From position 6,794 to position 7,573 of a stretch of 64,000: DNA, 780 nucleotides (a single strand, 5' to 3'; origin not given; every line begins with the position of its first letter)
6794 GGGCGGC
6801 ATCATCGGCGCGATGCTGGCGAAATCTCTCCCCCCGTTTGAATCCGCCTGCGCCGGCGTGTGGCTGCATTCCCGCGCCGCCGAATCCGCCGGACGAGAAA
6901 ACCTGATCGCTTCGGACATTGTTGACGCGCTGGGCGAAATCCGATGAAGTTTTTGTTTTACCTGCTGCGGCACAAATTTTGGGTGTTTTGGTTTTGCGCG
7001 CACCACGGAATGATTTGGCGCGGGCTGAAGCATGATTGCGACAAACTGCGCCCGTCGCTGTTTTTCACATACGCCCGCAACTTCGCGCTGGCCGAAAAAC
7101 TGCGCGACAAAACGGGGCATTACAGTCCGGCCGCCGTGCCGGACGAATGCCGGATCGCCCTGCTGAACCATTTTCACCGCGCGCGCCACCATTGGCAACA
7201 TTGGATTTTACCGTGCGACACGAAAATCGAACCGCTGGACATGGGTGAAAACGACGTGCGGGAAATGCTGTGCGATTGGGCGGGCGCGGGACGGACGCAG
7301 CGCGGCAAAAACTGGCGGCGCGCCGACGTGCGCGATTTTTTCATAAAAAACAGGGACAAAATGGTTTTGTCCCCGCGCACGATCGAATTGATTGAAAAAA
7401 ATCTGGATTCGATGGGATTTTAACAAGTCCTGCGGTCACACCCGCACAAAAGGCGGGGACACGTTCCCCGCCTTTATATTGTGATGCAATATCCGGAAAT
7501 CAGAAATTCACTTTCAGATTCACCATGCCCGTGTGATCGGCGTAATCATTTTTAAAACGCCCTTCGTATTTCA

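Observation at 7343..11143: Low-GC autotransporter cassette bracketed by 81-bp direct repeats that duplicate the 3' end of the upstream gene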

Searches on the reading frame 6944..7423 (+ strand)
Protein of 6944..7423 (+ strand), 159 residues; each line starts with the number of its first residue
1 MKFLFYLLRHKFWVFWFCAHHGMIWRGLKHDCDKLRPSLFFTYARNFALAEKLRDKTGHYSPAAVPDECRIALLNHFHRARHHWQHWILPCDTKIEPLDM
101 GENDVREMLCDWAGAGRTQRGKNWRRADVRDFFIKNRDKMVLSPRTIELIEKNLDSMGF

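Call 8: search_protein_families(library=pfam, proteins=[window:6944-7423:+], max_evalue=0.01)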
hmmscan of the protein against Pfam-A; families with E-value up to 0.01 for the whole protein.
window:6944-7423:+ (159 aa): 1 family
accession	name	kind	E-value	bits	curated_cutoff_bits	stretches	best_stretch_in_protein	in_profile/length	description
PF18907.5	DUF5662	-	5.3e-29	101.3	27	1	3-154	5-154/156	Family of unknown function (DUF5662)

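Call 11: find_encoding_contigs(protein=window:6944-7423:+, flank=10000, max_places=10)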
Protein window:6944-7423:+ (159 aa): 5 contigs read that carry it; 1 place shown.
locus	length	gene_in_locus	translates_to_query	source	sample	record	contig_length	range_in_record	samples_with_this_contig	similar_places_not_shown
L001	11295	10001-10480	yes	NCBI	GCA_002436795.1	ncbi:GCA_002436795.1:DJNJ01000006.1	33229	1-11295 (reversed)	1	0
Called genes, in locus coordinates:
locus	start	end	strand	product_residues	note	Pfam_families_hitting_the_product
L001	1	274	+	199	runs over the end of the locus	-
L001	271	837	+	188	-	-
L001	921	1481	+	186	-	-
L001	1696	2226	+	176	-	PF02498:Bro-N (weak)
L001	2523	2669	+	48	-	-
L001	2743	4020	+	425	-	PF00275:EPSP_synthase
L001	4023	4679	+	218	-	PF01634:HisG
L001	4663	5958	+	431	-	PF00815:Histidinol_dh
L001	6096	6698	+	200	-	-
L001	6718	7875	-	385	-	PF07719:TPR_2 (faint), PF13432:TPR_16 (weak)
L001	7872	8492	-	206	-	PF00293:NUDIX (weak)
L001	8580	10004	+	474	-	PF03853:YjeF_N, PF01256:Carb_kinase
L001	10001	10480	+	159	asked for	PF18907:DUF5662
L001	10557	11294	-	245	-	?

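Call 13: find_homologous_proteins(query=window:6944-7423:+)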
Query window:6944-7423:+ (159 aa): 20 proteins with E <= 0.001 among 28 candidates.
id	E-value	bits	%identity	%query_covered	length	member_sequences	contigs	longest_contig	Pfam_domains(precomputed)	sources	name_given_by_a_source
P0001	1.1e-103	362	95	100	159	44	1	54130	PF18907.6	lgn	-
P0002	7.0e-83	295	74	100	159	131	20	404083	PF18907.6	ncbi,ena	-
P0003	4.5e-82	292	75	100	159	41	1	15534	PF18907.6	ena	-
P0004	7.4e-60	220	55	99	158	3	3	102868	PF18907.6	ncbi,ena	-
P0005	1.4e-59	219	56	99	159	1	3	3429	PF18907.6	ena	-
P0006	2.9e-59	218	56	99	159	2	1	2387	PF18907.6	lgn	-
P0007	4.3e-58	214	57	99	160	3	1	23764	PF18907.6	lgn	-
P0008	2.7e-57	211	55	99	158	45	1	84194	PF18907.6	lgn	-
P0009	5.6e-56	207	56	99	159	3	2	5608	PF18907.6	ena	-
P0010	1.0e-55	206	55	99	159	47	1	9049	PF18907.6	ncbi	-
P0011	1.1e-55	206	56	99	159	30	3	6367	PF18907.6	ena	-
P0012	2.3e-55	205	54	99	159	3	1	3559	PF18907.6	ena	-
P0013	3.2e-48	182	52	99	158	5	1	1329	PF18907.6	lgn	-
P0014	1.5e-27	114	42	92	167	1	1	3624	PF18907.6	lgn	-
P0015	4.4e-26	110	42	100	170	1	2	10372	PF18907.6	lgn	-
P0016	1.9e-24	104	46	81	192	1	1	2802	PF18907.6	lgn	-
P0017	5.9e-24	103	42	92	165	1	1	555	PF18907.6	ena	-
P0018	1.0e-22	99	38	99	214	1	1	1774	PF18907.6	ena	-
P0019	2.9e-13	68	30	91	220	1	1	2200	PF18907.6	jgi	jgi:hypothetical protein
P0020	3.2e-10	58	35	97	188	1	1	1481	PF18907.6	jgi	-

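Call 14: find_encoding_contigs(protein=P0001, flank=10000, max_places=4)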
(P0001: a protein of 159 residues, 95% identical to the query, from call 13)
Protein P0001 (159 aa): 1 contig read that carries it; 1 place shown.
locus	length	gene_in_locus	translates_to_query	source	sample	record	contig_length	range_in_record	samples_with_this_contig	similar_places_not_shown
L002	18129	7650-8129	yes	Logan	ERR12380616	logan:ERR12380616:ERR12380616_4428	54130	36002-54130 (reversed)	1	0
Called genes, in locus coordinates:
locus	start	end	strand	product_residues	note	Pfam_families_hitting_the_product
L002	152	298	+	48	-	-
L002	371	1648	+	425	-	PF00275:EPSP_synthase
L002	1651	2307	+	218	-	PF01634:HisG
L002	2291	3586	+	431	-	PF00815:Histidinol_dh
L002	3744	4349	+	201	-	-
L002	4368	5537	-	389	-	PF07719:TPR_2 (faint), PF13428:TPR_14 (faint), PF13432:TPR_16 (weak), PF14559:TPR_19 (weak)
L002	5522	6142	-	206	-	PF00293:NUDIX (weak)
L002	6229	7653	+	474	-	PF03853:YjeF_N, PF01256:Carb_kinase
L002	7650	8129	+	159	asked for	PF18907:DUF5662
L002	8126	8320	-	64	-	-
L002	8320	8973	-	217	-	PF04607:RelA_SpoT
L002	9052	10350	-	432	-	PF03446:NAD_binding_2 (faint), PF03721:UDPG_MGDP_dh_N, PF03807:F420_oxidored (faint), PF00984:UDPG_MGDP_dh, PF03720:UDPG_MGDP_dh_C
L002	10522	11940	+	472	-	PF13600:DUF4140 (faint), PF13598:DUF4139 (weak)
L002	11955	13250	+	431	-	-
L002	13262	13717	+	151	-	PF07750:GcrA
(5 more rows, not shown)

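Call 15: find_encoding_contigs(protein=P0002, flank=10000, max_places=6)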
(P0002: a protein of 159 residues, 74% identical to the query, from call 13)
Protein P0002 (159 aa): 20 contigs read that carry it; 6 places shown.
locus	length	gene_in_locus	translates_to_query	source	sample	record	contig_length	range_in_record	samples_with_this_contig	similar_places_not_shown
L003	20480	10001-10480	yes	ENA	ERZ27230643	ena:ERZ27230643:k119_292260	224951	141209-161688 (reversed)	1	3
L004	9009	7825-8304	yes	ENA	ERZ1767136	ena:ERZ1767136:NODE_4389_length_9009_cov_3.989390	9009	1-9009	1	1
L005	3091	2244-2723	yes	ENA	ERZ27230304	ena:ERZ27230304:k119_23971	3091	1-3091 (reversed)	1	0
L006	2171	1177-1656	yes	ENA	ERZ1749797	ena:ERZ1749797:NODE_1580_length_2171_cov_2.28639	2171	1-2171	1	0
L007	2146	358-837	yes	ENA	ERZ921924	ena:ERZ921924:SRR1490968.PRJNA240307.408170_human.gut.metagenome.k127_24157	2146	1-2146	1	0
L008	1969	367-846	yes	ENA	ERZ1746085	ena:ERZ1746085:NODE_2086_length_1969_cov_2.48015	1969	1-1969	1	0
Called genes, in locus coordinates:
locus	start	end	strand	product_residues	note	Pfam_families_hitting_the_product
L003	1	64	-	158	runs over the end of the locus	PF01668:SmpB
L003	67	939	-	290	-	PF00701:DHDPS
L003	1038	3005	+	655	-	PF01464:SLT, PF27553:SLT_superhelical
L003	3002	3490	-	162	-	-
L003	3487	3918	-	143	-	-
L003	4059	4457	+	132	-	PF12844:HTH_19, PF13560:HTH_31 (weak), PF01381:HTH_3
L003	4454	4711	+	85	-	-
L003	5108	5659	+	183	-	PF13505:OMP_b-brl, PF02462:Opacity, PF01617:Surface_Ag_2 (weak)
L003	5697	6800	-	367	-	PF07719:TPR_2 (faint), PF13181:TPR_8 (faint)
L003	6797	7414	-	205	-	PF00293:NUDIX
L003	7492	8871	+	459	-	PF03853:YjeF_N, PF01256:Carb_kinase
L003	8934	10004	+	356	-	PF02661:Fic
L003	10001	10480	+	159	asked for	PF18907:DUF5662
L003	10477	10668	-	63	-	-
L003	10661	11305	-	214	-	PF04607:RelA_SpoT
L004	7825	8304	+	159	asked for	PF18907:DUF5662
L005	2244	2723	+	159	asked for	PF18907:DUF5662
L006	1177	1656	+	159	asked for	PF18907:DUF5662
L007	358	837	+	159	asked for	PF18907:DUF5662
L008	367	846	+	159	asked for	PF18907:DUF5662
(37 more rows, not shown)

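Call 16: find_encoding_contigs(protein=P0003, flank=10000, max_places=4)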
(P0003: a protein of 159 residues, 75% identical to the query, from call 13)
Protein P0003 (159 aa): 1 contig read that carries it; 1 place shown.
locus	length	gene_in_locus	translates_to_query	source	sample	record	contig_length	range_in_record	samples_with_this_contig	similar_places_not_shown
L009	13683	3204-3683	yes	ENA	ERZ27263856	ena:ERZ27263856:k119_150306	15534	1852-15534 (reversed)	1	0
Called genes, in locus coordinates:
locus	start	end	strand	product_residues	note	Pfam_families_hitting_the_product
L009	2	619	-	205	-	PF00293:NUDIX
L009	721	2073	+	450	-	PF03853:YjeF_N, PF08543:Phos_pyr_kin (faint), PF01256:Carb_kinase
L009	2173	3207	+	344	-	PF02661:Fic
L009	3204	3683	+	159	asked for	PF18907:DUF5662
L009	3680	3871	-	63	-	-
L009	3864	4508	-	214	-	PF04607:RelA_SpoT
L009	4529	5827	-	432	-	PF03446:NAD_binding_2 (faint), PF03721:UDPG_MGDP_dh_N, PF03807:F420_oxidored (faint), PF00984:UDPG_MGDP_dh, PF03720:UDPG_MGDP_dh_C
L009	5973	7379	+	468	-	PF13598:DUF4139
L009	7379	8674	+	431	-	-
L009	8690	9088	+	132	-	PF07750:GcrA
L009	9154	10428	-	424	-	PF00483:NTP_transferase, PF12804:NTP_transf_3, PF24894:Hexapep_GlmU, PF25087:GMPPB_C (weak)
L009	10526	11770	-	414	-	PF03446:NAD_binding_2 (faint), PF00389:2-Hacid_dh, PF02826:2-Hacid_dh_C, PF01842:ACT (weak), PF22629:ACT_AHAS_ss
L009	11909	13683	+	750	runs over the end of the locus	PF09972:DUF2207, PF20990:DUF2207_C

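Call 34: find_related_loci(query=A4, collection=genome_contigs, flank=8000)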
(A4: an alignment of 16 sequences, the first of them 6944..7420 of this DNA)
Query A4 (159 aa) in genome_contigs; peptide patterns used: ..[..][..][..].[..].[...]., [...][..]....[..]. (x = any residue, [..] = any of these).
140 stretches matched a pattern; 95 encode a relative of the query (tblastn E <= 1e-3); the best 80 are kept; 80 distinct loci.
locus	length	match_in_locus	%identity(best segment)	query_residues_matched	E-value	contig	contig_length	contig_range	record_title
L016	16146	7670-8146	96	1-159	6e-103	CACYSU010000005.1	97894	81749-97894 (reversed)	MAG: uncultured Rhodospirillales bacterium isolate RUG12246 genome assembly, contig: RUG12246_asm_5, whole genome shotgu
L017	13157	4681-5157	76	1-159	5e-86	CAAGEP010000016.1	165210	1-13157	MAG TPA_asm: Alphaproteobacteria bacterium, isolate HGM16788, WGS project CAAGEP010000000 data, contig: SRS476164_70_k11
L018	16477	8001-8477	75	1-159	1e-85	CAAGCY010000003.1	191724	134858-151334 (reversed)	MAG TPA_asm: Alphaproteobacteria bacterium, isolate HGM16787, WGS project CAAGCY010000000 data, contig: SRS476139_58_k11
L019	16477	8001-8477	75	1-159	5e-85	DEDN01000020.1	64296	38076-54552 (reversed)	MAG TPA_asm: Alphaproteobacteria bacterium UBA2903 UBA2903_contig_8418, whole genome shotgun sequence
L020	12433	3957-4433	76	1-159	2e-84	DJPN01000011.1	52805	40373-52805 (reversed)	MAG TPA_asm: Alphaproteobacteria bacterium UBA6411 UBA6411_contig_10968, whole genome shotgun sequence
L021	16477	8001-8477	75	1-159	2e-82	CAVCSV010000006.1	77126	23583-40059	Limosilactobacillus gorillae isolate H07622-L1_cleanbin_000006 genome assembly, contig: Spades_H07622-L1_contig_156, who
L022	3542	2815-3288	58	3-159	1e-62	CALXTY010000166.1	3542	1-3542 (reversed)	MAG: uncultured Alphaproteobacteria bacterium isolate BRZ_DM__bin96 genome assembly, contig: BRZ_DM__NODE_36890_length_3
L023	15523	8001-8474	58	3-159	1e-61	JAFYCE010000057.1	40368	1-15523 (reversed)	MAG: Alphaproteobacteria bacterium isolate RGIG6957 Sheep_Rumen.Co__c1488845, whole genome shotgun sequence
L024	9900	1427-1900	57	3-159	3e-60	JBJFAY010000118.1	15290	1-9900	MAG: Alphaproteobacteria bacterium isolate PUUB15_bin.049 NODE_3647_length_15290_cov_5.335346, whole genome shotgun sequ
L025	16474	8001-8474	57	3-159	3e-60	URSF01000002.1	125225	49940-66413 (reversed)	uncultured Rhodospirillaceae bacterium isolate UMGS1296 genome assembly, contig: NODE_42_length_125225_cov_8.033650, who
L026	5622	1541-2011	54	3-159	6e-60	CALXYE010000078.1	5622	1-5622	MAG: uncultured Alphaproteobacteria bacterium isolate E04__bin108 genome assembly, contig: E04__k127_3515687, whole geno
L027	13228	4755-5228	56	3-159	6e-60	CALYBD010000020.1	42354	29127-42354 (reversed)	MAG: uncultured Alphaproteobacteria bacterium isolate BRZ_CT__bin99 genome assembly, contig: BRZ_CT__NODE_1300_length_42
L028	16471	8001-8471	56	3-159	2e-59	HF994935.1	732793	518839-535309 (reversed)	Acetobacter sp. CAG:977 genomic scaffold, scf102, whole genome shotgun sequence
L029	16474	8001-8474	55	3-159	2e-59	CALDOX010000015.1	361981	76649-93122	MAG TPA_asm: uncultured Alphaproteobacteria bacterium isolate SRR6425755_bin.60_CONCOCT_v1.1_MAG genome assembly, contig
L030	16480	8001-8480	56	1-159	3e-59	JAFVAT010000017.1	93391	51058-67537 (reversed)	MAG: Alphaproteobacteria bacterium isolate RGIG5000 Roe_deer_Rumen-5__c2139, whole genome shotgun sequence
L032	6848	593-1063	50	3-159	2e-56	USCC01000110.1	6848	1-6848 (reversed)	uncultured Rhodospirillaceae bacterium isolate UMGS1574 genome assembly, contig: NODE_5211_length_6848_cov_4.734580, who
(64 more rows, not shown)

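Call 40: search_protein_families(library=pfam, proteins=[L030:8759-10528:+, L032:1603-2130:-, L025:8491-8775:+, L025:8464-9057:-], max_evalue=0.01)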
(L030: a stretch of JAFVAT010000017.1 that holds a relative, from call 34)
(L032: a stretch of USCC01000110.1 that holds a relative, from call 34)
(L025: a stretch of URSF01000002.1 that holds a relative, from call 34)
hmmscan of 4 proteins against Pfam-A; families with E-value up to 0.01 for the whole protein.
L030:8759-10528:+ (589 aa): 5 families
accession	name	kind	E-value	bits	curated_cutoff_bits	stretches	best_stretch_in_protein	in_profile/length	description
PF07699.19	Ephrin_rec_like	-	2.1e-35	120.7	23.1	7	485-533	1-48/48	Tyrosine-protein kinase ephrin type A/B receptor-like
PF23091.2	TNFR_ELAPOR1_6th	-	6.8e-11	42.3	33.2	3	383-418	2-36/41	ELAPOR1-like, TNF receptor-like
PF00020.24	TNFR_c6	-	0.0011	19.7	29.4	1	482-510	1-32/39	TNFR/NGFR cysteine-rich region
PF09402.16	MSC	-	0.0031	17.4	29.7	1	103-138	42-76/337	Man1-Src1p-C-terminal domain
PF12662.13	cEGF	-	0.0076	16.5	26.6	1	129-144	5-20/24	Complement Clr-like EGF-like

L032:1603-2130:- (175 aa): 2 families
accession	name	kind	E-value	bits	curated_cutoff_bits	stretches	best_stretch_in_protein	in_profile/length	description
PF13302.13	Acetyltransf_3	-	6.2e-33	114.9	25.4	1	9-148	1-138/138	Acetyltransferase (GNAT) domain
PF00583.31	Acetyltransf_1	-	1.7e-08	35.2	20.7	1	43-147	19-116/116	Acetyltransferase (GNAT) family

L025:8491-8775:+ (94 aa): 0 families

L025:8464-9057:- (197 aa): 2 families
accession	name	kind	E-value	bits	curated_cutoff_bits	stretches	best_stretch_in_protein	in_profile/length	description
PF13302.13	Acetyltransf_3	-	6.5e-35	121.3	25.4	1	34-173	1-138/138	Acetyltransferase (GNAT) domain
PF00583.31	Acetyltransf_1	-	5.3e-06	27.1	20.7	1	62-172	17-116/116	Acetyltransferase (GNAT) family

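Call 41: search_protein_families(library=ncbifam, proteins=[window:6944-7423:+], max_evalue=0.01)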
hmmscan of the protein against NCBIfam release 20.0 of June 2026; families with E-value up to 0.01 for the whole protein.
window:6944-7423:+ (159 aa): 0 families
